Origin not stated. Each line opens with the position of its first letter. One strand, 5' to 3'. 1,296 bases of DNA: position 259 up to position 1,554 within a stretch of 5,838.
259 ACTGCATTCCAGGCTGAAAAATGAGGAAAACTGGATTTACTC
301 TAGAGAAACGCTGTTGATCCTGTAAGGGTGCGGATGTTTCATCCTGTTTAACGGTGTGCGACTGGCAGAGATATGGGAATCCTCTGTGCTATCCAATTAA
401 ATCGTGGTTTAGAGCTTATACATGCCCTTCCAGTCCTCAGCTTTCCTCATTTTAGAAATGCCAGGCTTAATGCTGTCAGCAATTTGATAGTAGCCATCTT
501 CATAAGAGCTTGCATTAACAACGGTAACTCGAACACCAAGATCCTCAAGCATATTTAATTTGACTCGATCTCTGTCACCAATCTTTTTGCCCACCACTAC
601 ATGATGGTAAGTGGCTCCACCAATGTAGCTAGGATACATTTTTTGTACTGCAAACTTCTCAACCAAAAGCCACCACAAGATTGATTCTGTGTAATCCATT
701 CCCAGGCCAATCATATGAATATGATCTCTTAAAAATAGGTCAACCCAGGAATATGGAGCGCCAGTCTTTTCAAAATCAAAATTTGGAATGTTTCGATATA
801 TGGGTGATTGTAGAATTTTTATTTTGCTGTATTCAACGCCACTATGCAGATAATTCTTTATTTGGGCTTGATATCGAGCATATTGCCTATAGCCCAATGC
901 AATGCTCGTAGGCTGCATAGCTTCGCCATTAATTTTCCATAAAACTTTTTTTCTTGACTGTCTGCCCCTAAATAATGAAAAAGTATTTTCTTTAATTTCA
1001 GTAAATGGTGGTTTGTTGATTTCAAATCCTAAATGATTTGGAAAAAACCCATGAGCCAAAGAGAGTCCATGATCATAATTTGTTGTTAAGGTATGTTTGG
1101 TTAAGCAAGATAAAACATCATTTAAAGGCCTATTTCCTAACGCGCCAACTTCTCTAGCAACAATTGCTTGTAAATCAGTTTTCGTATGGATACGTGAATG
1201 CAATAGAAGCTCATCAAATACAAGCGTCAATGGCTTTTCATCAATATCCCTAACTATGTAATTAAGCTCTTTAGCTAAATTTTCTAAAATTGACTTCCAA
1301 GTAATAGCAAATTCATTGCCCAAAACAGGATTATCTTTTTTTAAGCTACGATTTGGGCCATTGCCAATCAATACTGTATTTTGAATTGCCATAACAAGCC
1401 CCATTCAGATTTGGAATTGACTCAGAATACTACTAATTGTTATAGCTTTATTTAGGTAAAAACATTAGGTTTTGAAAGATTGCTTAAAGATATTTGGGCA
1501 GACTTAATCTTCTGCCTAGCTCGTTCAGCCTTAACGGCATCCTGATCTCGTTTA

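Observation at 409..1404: Standalone SIR2-like protein with Asn in place of the active-site His: candidate novel defence effector next to tRNA-Phe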

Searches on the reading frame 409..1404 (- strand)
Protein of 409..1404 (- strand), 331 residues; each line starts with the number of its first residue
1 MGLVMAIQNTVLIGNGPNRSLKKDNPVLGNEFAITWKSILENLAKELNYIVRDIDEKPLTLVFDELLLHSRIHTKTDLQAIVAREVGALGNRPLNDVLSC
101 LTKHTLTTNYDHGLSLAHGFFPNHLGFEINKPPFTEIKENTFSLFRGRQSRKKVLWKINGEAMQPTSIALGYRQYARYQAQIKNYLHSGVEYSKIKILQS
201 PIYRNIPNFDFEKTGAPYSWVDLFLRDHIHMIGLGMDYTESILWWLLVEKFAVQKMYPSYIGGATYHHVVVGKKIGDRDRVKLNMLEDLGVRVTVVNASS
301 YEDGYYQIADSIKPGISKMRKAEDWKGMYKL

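Call 4: search_protein_families(library=pfam, proteins=[window:409-1404:-], max_evalue=1)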
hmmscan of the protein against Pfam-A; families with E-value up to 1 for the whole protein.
window:409-1404:- (331 aa): 1 family
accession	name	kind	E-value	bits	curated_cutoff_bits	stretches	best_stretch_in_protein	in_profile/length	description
PF13289.12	SIR2_2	-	0.00015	22.3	24.5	1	104-185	2-72/141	SIR2-like domain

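Call 5: search_protein_families(library=padloc, proteins=[window:409-1404:-], max_evalue=1)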
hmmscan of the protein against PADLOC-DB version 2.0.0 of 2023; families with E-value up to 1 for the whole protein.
window:409-1404:- (331 aa): 2 families
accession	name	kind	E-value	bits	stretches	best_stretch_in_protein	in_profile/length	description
PDLC00407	ThsA1|ThsA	-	4.5e-05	20.3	1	34-186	37-177/478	STALD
PDLC00409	ThsA1|ThsA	-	0.00075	16.9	1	34-185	38-177/242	STALD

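Call 6: search_protein_families(library=ncbifam, proteins=[window:409-1404:-], max_evalue=1)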
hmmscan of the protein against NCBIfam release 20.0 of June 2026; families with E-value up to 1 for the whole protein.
window:409-1404:- (331 aa): 0 families

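Call 7: find_homologous_proteins(query=window:409-1404:-)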
Query window:409-1404:- (331 aa): 55 proteins with E <= 0.001 among 1654 candidates.
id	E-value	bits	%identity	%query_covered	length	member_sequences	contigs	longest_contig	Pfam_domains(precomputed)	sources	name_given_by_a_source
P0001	2.7e-210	715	95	98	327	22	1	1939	-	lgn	-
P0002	6.7e-193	658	87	99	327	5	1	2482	-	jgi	jgi:hypothetical protein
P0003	8.1e-126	438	59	99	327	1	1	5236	-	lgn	-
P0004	1.6e-124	433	82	68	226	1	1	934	-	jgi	jgi:hypothetical protein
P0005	2.3e-119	417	62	99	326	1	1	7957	-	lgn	-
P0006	9.6e-119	414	60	99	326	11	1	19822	-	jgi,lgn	-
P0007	9.7e-117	408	60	99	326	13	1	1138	-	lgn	-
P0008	1.0e-116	408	59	99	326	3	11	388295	-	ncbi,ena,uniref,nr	ncbi:hypothetical protein M2125_001771 [Polynucleobacter sphagniphilus]|uniref:hypothetical protein 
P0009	2.1e-115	403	59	99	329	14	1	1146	-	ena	-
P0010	1.6e-113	397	57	99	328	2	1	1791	-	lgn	-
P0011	9.9e-112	391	57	99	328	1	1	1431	-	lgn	-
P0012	2.2e-99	351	53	96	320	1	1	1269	-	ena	-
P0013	1.8e-98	348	57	95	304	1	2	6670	-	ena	-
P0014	4.8e-98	346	55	96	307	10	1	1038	-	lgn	-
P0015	4.4e-97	343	56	96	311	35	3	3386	-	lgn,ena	-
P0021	3.5e-91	324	50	98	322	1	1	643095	-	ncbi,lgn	-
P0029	1.7e-74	269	44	99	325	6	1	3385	PF13289.13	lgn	-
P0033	2.2e-69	252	41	99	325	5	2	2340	PF13289.13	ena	-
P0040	4.2e-62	228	37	96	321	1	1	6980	PF13289.13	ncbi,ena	-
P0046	2.3e-58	216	38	96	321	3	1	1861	PF13289.13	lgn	-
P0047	2.3e-37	147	35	90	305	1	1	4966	PF13289.13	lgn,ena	-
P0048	5.4e-34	136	34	93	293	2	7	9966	PF13289.13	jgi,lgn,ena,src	-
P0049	4.8e-31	126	32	92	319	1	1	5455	PF13289.13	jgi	jgi:SIR2-like domain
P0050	3.5e-30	123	34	78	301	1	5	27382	PF13289.13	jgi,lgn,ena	-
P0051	6.9e-26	109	31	93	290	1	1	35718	PF13289.13,PF14253.12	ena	-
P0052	6.0e-25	106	29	93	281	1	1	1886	PF13289.13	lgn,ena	-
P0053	5.4e-24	103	27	93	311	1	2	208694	PF13289.13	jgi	-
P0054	3.4e-23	100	28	95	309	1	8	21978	PF13289.13,PF14253.12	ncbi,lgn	-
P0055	2.4e-17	81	27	92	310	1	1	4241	PF13289.13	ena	-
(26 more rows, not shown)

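Call 8: search_solved_structures(query=window:409-1404:-, max_evalue=10, show_alignments=3)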
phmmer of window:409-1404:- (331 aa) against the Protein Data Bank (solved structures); distinct sequences matched with E-value up to 10: 1.
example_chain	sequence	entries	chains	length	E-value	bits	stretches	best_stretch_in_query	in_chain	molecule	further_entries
5xoz_A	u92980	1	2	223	0.81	12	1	271-313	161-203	Trypsin protein inhibitor 2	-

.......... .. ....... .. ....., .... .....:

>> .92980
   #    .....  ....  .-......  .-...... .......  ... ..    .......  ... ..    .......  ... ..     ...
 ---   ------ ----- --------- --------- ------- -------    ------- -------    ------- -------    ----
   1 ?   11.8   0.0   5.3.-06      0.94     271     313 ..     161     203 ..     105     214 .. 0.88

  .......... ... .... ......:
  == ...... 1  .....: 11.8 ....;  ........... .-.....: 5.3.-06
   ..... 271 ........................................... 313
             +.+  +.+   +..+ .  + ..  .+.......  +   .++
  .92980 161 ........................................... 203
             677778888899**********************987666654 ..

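Call 14: find_related_loci(query=A1, collection=genome_contigs, flank=8000)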
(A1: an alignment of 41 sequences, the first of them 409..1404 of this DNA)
Query A1 (331 aa) in genome_contigs; peptide patterns used: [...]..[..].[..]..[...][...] (x = any residue, [..] = any of these).
8 stretches matched a pattern; 6 encode a relative of the query (tblastn E <= 1e-3); 6 distinct loci.
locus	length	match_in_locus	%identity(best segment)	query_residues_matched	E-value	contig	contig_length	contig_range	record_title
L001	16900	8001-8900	55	2-312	1e-99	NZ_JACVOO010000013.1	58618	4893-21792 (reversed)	Polynucleobacter sp. 31A-FELB NODE_13_length_58618_cov_133.291447, whole genome shotgun sequence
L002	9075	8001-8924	46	4-315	1e-81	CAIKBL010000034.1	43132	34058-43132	MAG: uncultured proteobacterium isolate Umea_bin-06053 genome assembly, contig: bin-06053:34/90, whole genome shotgun se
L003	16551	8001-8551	92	147-330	1e-91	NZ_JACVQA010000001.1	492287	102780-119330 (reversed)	Polynucleobacter sp. UK-Gri1-W3 2634493319, whole genome shotgun sequence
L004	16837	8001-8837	35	7-305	2e-46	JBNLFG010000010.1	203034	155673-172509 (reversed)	MAG: Anaerolineales bacterium isolate C1.bin.8.strict NODE_10_length_203034_cov_6.060638, whole genome shotgun sequence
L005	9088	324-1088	28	91-318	3e-23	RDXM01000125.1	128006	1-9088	MAG: Candidatus Kapaibacterium sp. isolate PH2015_12D_48_15 PH2015_12D_scaffold_320, whole genome shotgun sequence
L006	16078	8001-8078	50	218-243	9e-4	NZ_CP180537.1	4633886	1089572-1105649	Oleiharenicola sp. Vm1 chromosome, complete genome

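Call 21: find_encoding_contigs(protein=window:409-1404:-, flank=10000, max_places=4)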
Protein window:409-1404:- (331 aa): no gene with exactly this product is on record in the collection.

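Call 22: find_encoding_contigs(protein=P0008, flank=8000, max_places=4)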
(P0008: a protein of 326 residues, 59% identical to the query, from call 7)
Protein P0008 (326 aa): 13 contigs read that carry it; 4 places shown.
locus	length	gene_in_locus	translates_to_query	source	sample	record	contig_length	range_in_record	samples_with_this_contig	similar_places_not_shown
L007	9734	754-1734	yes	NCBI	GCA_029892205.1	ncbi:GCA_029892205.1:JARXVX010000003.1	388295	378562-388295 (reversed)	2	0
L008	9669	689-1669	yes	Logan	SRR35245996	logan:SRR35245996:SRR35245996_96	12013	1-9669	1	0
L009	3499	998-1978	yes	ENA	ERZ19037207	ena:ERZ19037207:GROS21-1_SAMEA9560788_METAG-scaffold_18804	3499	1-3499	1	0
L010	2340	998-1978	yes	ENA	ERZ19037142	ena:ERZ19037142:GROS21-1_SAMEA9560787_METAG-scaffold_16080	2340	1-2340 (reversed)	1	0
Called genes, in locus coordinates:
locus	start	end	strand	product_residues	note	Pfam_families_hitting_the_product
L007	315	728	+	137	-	-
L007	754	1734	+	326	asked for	-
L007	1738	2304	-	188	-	PF00589:Phage_integrase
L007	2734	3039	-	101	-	-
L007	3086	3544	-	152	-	-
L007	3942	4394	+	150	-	PF20346:DUF6641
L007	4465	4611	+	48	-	-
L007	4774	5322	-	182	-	-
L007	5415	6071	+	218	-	PF00929:RNase_T (faint), PF12843:QSregVF_b (weak)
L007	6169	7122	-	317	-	PF13384:HTH_23 (faint), PF13518:HTH_28 (faint), PF13936:HTH_38, PF13551:HTH_29 (faint), PF00665:rve (weak)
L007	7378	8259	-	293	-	PF00126:HTH_1, PF03466:LysR_substrate, PF12727:PBP_like (weak)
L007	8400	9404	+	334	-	PF03601:Cons_hypoth698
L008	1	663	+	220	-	?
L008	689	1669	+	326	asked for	-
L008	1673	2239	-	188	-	PF00589:Phage_integrase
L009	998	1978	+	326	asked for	-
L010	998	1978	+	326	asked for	-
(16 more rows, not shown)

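Call 23: find_encoding_contigs(protein=P0021, flank=8000, max_places=3)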
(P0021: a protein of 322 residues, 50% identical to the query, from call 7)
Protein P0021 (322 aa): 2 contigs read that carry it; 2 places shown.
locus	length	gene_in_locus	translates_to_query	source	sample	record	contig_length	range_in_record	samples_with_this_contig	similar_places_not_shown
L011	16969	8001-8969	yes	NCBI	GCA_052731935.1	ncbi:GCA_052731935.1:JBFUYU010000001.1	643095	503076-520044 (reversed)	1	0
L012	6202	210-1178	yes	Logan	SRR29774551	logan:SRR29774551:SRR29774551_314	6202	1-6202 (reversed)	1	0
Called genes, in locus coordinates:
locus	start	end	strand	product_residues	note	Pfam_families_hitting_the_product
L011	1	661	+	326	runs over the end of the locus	PF03401:TctC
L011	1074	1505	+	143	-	-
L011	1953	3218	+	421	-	PF00589:Phage_integrase (weak)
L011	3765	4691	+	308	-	PF00145:DNA_methylase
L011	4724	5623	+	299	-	PF00145:DNA_methylase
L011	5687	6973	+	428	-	PF13391:HNH_2 (weak)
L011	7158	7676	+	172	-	-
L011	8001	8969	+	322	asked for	-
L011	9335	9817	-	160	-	-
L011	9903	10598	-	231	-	PF00004:AAA (weak), PF07728:AAA_5 (faint)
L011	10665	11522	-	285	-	-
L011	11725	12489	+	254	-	-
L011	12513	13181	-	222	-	PF00589:Phage_integrase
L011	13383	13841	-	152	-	-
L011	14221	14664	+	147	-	PF20346:DUF6641 (weak)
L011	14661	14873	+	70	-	PF05930:Phage_AlpA, PF12728:HTH_17 (weak)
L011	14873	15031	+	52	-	-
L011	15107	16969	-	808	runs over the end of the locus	PF07007:LprI (faint), PF08238:Sel1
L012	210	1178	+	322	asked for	-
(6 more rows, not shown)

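Call 24: search_protein_families(library=pfam, alignment_id=A1, max_evalue=0.01)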
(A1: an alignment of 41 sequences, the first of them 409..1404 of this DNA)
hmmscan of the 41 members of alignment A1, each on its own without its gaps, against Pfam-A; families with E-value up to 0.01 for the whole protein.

A. member 1, window:409-1404:- (331 aa): 1 family
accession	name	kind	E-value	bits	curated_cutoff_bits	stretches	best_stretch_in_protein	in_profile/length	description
PF13289.12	SIR2_2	-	0.00015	22.3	24.5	1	104-185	2-72/141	SIR2-like domain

B. families by the number of members that match (of 41 scanned): 3 families
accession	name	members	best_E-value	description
PF13289.12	SIR2_2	21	1.1e-12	SIR2-like domain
PF14253.11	AbiH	4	2.6e-08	Bacteriophage abortive infection AbiH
PF15574.11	Imm48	1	0.0031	Immunity protein 48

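Call 25: search_protein_families(library=padloc, alignment_id=A1, max_evalue=0.01)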
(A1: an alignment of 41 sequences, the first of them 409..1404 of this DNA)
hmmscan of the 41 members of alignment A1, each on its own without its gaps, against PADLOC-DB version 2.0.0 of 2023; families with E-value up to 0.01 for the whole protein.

A. member 1, window:409-1404:- (331 aa): 2 families
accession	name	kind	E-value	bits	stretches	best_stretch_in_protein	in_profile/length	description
PDLC00407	ThsA1|ThsA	-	4.5e-05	20.3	1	34-186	37-177/478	STALD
PDLC00409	ThsA1|ThsA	-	0.00075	16.9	1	34-185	38-177/242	STALD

B. families by the number of members that match (of 41 scanned): 9 families
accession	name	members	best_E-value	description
PDLC00407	ThsA1|ThsA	21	3.3e-12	STALD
PDLC00409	ThsA1|ThsA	16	4e-09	STALD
PDLC03856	LmuA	15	7.1e-08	-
PDLC04967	PDC-S25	8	8.6e-06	-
PDLC04968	PDC-S25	6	2.3e-08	-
PDLC02184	Dsr2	4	1.3e-08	-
PDLC04096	SIR2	1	0.00028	-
PDLC04087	SIR2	1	0.0017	-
PDLC04083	SIR2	1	0.009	-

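Call 26: predict_structure(alignment_id=A1)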
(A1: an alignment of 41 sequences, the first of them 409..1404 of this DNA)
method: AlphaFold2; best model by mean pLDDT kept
length: 331 residues; sequences in the alignment: 41
mean_pLDDT: 89.7   pTM: 0.90
mean pLDDT of the five models: 89.7, 89.6, 88.9, 88.6, 88.3
residues with pLDDT >= 90: 223; 70-90: 89; 50-70: 10; < 50: 9
segments of 3 or more residues with pLDDT < 50: 24-29
pLDDT, mean of each block of 10 residues (from residue 1): 82 84 51 70 92 88 93 92 81 91 92 85 79 93 93 93 90 91 97 93 96 95 98 87 96 97 97 90 97 96 95 96 91 84
secondary structure, 60 per line:
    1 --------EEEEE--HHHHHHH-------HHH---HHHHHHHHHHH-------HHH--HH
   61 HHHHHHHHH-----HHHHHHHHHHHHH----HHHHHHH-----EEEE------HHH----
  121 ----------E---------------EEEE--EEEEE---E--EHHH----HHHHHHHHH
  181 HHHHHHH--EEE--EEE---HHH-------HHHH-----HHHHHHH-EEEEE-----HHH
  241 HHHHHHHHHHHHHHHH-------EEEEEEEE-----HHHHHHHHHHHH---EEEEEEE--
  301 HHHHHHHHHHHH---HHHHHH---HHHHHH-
elements in order: E9-13 H16-22 H36-46 H59-69 H75-87 H92-98 E104-107 E147-150 E153-157 H172-187 E190-192 E195-197 H211-214 H220-226 E228-232 H238-256 E264-271 H277-288 E292-298 H301-312 H316-321 H325-330

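Call 27: search_protein_representatives(protein=window:409-1404:-)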
Query: 331 residues. Proteins with E-value up to 0.001 (for the whole library): 752; up to 1e-10: 342; up to 1e-30: 20. The best 150 are listed.
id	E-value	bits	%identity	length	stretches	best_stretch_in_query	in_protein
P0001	8.6e-211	715.3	95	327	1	5-330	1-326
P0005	7.3e-120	416.5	63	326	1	5-331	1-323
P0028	4.1e-75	269.4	48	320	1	5-318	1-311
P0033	6.9e-70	252.2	43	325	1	5-331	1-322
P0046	7.2e-59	216.0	40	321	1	8-325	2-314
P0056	7.7e-39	150.2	37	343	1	32-315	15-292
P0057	6.0e-38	147.2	38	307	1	7-298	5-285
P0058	5.7e-36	140.7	36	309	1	11-311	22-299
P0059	1.7e-34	135.9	35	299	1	29-305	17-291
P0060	2.8e-34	135.2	36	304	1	10-313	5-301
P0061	1.1e-33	133.2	33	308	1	12-313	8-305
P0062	3.5e-33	131.6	34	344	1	35-316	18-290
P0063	5.4e-33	131.0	37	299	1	14-315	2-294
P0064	7.0e-32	127.3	34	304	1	8-297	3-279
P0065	1.3e-31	126.4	37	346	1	33-248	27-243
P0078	4.0e-29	118.2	37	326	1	10-313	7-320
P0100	1.2e-24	103.5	33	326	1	8-314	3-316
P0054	1.1e-23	100.4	31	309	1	34-317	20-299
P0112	4.7e-23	98.3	30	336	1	8-307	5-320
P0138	1.2e-20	90.3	30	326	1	9-318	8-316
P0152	5.8e-19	84.8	28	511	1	14-314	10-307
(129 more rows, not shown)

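Call 30: fold_search(model_id=the predicted structure, library=pdb)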
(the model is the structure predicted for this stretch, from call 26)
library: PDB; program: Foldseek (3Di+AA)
matches with E <= 10: 829; with E <= 0.001: 9
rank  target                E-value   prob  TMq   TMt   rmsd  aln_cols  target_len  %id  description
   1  8wc0_B                4.3e-08  1.00  0.53  0.38   6.1       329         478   15  Crystal structure of EcThsA (released 2024-09-18)
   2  7uxt_B                5.4e-08  1.00  0.52  0.39   6.9       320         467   12  Crystal structure of ligand-free SeThsA (released 2022-09-07)
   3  8ygc_E                6.7e-08  1.00  0.56  0.66   5.2       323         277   13  The Dimer Structure of DSR2-SPR (released 2025-03-05)
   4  8zsf_A                7.1e-08  1.00  0.54  0.66   6.0       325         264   13  CryoEM Helical Structure of KomC (released 2025-12-10)
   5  8wc0_A                8.9e-08  1.00  0.52  0.38   6.0       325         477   15  Crystal structure of EcThsA (released 2024-09-18)
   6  9xvc_E                1.3e-07  1.00  0.57  0.70   4.8       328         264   12  Cryo-EM Helical Structure of the dITP-KomBC(H146N) Complex with NAD Fragments (released 2026-01-21)
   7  8zsi_E                9.8e-07  1.00  0.54  0.66   5.5       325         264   14  CryoEM Helical Structure of HAM-SIR2 with dITP and NAD fragment (released 2025-12-10)
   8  8wkt_B                1.9e-06  1.00  0.53  0.20   5.7       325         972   15  Cryo-EM structure of DSR2-DSAD1 complex (released 2024-05-22)
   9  8xff_E                1.3e-05  1.00  0.54  0.62   5.5       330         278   14  Cryo-EM structure of defence-associatedsirtuin 2 (DSR2) H171A protein in complex with SPR phage tail tube protein (released 2024-10-23)
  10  8t0u_D                2.0e-03  0.35  0.18  0.19  17.8       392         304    8  Crystal structure of dimethylsulfone monooxygenase SfnG from Pseudomonas fluorescens (released 2024-11-27)
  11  7ba2_B                6.3e-03  0.35  0.18  0.16  18.8       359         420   11  D319A mutant of the PilB minor pilin from Streptococcus sanguinis (released 2021-04-28)
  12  8t0u_H                9.4e-03  0.23  0.20  0.21  16.8       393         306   10  Crystal structure of dimethylsulfone monooxygenase SfnG from Pseudomonas fluorescens (released 2024-11-27)
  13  8t0u_F                1.1e-02  0.25  0.20  0.21  16.5       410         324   10  Crystal structure of dimethylsulfone monooxygenase SfnG from Pseudomonas fluorescens (released 2024-11-27)
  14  7ba2_A                1.9e-02  0.25  0.19  0.16  19.6       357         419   12  D319A mutant of the PilB minor pilin from Streptococcus sanguinis (released 2021-04-28)
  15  7b7p_A                2.3e-02  0.20  0.18  0.15  18.8       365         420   11  PilB minor pilin from Streptococcus sanguinis (released 2021-04-28)
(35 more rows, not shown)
